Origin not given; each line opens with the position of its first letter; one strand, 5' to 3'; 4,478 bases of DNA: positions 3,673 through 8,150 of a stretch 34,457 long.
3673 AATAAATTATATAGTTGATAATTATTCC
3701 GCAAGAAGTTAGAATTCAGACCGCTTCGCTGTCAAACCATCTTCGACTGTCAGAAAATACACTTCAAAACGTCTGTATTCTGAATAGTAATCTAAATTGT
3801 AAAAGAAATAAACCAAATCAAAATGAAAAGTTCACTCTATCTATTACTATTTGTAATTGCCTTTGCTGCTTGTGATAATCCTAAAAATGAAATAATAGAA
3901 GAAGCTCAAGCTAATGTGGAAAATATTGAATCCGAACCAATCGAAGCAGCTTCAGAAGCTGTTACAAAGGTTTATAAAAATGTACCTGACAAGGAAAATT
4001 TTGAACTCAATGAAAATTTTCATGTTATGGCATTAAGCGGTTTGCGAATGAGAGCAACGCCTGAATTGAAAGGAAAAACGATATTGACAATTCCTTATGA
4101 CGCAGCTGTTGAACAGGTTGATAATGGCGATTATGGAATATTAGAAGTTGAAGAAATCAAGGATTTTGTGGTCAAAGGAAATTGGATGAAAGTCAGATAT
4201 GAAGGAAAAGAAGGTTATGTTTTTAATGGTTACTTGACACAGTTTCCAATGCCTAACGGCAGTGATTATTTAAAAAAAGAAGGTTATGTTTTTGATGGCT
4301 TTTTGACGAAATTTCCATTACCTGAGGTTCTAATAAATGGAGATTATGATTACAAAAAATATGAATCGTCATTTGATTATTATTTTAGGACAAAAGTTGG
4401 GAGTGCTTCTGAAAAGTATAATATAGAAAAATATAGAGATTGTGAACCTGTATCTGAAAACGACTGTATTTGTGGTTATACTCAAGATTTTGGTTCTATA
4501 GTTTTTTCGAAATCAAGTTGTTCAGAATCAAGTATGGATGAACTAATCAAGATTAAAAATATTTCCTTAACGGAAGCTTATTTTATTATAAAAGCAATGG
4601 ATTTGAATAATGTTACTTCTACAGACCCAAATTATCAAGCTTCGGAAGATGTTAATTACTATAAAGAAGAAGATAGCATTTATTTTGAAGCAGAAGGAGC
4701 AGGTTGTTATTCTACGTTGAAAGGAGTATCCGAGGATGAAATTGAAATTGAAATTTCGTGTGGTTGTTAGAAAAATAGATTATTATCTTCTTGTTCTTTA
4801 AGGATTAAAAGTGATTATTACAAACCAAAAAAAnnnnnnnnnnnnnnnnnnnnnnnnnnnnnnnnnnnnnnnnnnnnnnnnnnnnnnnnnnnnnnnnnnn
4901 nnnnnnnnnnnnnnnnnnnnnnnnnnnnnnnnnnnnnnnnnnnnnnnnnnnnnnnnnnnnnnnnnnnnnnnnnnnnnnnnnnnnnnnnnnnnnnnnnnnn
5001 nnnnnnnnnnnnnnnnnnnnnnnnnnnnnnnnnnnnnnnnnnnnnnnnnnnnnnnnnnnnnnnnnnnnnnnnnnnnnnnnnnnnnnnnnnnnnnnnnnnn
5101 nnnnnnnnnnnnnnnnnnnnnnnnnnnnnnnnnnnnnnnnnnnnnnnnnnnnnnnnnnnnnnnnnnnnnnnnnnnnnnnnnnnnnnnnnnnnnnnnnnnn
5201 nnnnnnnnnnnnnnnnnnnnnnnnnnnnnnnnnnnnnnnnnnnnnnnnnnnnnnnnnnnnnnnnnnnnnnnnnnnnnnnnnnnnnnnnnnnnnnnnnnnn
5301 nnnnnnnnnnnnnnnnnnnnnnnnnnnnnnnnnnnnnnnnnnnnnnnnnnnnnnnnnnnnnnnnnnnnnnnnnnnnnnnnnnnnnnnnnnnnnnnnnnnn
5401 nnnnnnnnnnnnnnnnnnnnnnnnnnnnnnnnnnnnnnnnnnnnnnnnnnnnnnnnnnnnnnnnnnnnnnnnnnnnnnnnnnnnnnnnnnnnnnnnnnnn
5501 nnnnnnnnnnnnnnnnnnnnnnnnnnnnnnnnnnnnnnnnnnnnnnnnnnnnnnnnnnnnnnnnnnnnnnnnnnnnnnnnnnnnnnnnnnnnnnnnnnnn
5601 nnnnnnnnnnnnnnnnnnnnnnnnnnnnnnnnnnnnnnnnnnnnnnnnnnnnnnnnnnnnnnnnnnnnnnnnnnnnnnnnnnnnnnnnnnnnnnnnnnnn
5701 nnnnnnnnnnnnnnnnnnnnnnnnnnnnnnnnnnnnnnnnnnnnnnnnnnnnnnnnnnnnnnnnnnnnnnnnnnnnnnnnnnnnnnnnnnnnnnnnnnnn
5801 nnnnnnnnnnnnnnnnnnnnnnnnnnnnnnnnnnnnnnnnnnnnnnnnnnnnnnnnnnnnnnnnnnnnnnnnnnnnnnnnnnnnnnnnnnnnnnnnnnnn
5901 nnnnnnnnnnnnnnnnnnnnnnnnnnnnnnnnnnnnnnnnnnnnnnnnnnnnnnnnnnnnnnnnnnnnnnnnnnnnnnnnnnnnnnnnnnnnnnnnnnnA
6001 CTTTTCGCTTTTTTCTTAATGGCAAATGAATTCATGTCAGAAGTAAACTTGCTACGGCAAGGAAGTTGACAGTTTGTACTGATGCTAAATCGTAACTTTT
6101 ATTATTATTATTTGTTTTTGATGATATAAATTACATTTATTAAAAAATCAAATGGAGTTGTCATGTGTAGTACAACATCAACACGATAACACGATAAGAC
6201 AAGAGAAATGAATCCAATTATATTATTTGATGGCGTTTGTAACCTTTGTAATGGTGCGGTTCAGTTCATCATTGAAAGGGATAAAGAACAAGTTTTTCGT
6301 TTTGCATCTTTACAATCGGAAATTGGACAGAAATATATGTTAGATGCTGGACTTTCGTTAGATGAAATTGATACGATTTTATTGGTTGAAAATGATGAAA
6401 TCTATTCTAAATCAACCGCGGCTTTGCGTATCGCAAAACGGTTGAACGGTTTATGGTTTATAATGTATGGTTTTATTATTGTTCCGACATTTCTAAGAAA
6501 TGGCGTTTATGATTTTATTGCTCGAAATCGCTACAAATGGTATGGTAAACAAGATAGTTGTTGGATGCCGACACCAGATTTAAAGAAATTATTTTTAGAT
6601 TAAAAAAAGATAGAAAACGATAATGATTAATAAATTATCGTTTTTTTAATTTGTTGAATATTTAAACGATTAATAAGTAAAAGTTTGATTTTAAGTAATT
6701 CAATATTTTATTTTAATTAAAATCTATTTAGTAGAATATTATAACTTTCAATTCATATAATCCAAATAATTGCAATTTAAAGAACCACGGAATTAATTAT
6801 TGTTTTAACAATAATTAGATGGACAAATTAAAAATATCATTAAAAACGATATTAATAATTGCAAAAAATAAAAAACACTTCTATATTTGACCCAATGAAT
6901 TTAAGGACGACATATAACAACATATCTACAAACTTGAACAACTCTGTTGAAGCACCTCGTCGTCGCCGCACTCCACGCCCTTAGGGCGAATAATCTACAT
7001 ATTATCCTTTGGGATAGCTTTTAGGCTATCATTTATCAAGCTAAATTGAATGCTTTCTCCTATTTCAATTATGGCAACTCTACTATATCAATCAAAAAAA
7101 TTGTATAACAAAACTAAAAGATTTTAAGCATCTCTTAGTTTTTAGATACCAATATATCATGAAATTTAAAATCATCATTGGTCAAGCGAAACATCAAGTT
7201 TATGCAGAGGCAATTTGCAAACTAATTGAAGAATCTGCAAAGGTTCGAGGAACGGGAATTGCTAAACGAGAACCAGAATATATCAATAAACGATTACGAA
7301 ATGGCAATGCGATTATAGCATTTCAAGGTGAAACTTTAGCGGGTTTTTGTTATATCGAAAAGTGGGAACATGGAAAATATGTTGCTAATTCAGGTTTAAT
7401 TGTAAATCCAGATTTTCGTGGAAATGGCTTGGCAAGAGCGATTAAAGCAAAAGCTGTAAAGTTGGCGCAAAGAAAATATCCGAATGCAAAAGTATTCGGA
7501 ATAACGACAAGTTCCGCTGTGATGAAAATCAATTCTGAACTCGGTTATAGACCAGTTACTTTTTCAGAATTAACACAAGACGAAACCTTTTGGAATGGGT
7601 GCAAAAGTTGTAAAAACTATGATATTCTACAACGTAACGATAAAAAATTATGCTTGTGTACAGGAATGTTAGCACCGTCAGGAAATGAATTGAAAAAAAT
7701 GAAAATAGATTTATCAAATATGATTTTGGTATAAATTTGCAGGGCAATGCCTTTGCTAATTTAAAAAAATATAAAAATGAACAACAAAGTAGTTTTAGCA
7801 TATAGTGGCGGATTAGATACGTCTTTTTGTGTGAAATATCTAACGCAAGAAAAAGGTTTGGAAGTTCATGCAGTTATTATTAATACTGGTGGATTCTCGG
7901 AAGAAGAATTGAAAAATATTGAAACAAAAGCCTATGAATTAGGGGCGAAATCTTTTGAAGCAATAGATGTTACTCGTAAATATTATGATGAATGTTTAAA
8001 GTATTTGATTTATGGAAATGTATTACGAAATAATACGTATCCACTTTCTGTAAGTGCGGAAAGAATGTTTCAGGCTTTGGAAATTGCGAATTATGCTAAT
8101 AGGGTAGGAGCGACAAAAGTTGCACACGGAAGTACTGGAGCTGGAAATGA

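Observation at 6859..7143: Unannotated Arg-codon-rich leader peptide upstream of the arginine operon (candidate ribosome-mediated attenuation)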

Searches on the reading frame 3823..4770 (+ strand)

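Call 57: search_protein_families(library=pfam, proteins=[window:3823-4770:+])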
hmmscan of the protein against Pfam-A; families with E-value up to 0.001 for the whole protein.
window:3823-4770:+ (315 aa): 1 family
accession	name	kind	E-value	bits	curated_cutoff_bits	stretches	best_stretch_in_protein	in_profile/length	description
PF08239.17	SH3_3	-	3.9e-06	27.4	27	1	72-139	1-54/54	Bacterial SH3 domain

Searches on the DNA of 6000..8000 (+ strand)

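Call 3: search_rna_families(source=window, start=6000, end=8000, threshold=evalue, max_evalue=10, show_alignments=2)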
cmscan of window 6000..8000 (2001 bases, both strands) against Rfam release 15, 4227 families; matches with E-value up to 10: 5.
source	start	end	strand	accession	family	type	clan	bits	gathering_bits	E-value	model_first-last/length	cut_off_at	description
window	7120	7183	-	RF00316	snoR43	Gene; snRNA; snoRNA; CD-box;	-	19.7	50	3.4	1-73/73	no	Small nucleolar RNA R43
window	7752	7792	-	RF04332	Plastid-rpoB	Cis-reg;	-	17.7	45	5.7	1-49/49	no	Plastid-rpoB 5UTR RNA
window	7474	7621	+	RF02365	Yfr17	Gene; sRNA;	-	16.1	50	6.9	1-264/264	no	Cyanobacterial functional RNA 17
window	7196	7279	+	RF02687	RAGATH-8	Gene; sRNA;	-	12.6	86.7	2.1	141-226/276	no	RAGATH-8 RNA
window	6854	6916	+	RF00023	tmRNA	Gene;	CL00001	9.8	47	0.28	86-140/374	no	transfer-messenger RNA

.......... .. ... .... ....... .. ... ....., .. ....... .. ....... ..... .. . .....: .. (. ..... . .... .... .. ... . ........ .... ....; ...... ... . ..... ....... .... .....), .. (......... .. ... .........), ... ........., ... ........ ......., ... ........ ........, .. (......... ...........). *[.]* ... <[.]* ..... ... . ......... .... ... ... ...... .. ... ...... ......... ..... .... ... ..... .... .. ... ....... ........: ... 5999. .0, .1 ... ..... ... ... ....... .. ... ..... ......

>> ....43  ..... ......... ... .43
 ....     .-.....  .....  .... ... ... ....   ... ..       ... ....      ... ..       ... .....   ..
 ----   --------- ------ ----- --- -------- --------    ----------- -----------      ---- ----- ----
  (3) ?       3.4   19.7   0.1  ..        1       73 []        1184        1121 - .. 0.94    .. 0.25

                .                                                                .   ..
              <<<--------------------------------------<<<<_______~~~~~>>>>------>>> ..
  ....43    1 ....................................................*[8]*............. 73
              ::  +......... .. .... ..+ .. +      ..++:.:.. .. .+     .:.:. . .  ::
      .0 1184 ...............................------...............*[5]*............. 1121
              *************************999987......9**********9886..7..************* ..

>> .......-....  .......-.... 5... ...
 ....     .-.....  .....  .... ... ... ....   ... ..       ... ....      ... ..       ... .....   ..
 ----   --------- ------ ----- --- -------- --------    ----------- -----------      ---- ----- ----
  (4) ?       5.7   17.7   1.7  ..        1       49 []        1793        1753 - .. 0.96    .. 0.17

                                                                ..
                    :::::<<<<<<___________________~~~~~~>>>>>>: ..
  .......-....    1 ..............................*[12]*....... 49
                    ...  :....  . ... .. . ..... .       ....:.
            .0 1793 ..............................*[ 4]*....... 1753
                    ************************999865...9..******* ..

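Call 31: search_rna_families(sources=[L041, L049, L057, L062, L066, L051, L079, L005, L022, L037, L003, L001, L015, L023, L081, L086], threshold=gathering)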
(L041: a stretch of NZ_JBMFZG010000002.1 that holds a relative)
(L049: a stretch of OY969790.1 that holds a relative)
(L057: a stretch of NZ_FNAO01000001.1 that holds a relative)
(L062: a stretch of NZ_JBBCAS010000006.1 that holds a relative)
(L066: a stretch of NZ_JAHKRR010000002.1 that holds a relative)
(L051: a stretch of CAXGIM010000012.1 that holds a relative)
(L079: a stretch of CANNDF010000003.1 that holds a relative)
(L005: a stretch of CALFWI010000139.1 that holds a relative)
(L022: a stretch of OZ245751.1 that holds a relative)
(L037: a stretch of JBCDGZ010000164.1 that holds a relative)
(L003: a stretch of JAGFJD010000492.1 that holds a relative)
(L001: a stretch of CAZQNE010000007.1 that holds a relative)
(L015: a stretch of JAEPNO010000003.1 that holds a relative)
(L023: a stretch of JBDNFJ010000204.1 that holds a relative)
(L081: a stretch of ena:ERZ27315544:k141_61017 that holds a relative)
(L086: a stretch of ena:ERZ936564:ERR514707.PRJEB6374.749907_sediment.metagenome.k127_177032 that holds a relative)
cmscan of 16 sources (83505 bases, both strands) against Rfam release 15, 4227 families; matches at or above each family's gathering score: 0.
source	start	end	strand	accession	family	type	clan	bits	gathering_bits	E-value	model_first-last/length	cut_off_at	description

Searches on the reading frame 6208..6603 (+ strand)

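Call 4: search_protein_families(library=ncbifam, proteins=[window:6208-6603:+])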
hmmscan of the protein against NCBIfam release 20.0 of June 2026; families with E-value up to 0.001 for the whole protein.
window:6208-6603:+ (131 aa): 0 families

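Call 57: search_protein_families(library=pfam, proteins=[window:6208-6603:+])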
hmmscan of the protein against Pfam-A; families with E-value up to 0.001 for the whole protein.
window:6208-6603:+ (131 aa): 1 family
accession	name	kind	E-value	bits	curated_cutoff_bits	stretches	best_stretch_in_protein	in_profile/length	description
PF04134.17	DCC1-like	-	3.7e-32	112.3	27.8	1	5-114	1-113/113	DCC1-like thiol-disulfide oxidoreductase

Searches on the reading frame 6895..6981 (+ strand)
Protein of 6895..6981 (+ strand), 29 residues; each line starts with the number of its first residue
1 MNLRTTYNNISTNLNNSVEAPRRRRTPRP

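Call 68: search_protein_families(library=ncbifam, proteins=[window:6895-6981:+], max_evalue=10)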
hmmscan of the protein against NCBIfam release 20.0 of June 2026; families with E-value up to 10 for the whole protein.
seq(29 aa): 0 families

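Call 69: search_protein_families(library=pfam, proteins=[window:6895-6981:+], max_evalue=10)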
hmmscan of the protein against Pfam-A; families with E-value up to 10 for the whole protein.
seq(29 aa): 0 families
